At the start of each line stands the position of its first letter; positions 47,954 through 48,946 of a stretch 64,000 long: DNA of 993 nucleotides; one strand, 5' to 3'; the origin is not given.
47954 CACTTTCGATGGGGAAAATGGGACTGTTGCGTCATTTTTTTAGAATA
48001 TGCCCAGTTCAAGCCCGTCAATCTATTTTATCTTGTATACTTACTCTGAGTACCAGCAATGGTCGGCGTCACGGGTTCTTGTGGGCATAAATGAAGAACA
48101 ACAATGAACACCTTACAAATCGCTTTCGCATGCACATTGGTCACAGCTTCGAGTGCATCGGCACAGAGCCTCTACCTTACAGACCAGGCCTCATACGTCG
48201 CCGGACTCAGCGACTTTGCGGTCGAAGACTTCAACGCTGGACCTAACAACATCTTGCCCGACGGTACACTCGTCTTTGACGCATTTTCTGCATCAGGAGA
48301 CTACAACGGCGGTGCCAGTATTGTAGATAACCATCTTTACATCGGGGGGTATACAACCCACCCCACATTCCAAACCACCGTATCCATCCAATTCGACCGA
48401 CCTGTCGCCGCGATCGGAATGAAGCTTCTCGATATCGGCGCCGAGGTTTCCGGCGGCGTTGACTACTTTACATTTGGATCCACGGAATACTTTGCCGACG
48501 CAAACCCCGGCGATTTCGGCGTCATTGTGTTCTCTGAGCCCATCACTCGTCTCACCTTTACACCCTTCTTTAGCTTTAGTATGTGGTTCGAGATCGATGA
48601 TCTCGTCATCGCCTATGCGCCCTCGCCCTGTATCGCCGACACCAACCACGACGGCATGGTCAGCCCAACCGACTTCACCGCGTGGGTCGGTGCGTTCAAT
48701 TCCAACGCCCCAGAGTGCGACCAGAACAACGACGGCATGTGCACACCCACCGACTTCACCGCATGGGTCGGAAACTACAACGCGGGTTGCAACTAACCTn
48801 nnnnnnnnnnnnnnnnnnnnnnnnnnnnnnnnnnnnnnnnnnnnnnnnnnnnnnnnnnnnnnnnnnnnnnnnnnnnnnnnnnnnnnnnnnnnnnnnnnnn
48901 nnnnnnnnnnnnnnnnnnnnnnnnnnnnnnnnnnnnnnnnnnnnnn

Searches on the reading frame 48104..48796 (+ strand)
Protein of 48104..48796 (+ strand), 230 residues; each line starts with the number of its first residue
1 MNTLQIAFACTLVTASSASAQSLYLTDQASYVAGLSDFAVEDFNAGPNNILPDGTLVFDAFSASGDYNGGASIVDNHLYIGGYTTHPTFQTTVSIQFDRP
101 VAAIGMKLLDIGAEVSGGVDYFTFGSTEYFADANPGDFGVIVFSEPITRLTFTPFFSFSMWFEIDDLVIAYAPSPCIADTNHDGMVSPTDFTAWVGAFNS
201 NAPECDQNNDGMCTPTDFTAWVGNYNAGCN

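Call 53: search_protein_families(library=pfam, proteins=[window:48104-48796:+], max_evalue=0.001)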
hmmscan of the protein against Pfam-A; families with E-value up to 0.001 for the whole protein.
window:48104-48796:+ (230 aa): 1 family
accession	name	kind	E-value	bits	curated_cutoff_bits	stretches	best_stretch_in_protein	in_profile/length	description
PF00036.39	EF-hand_1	-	0.00025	20.8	25.4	0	178-195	9-26/29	EF hand domain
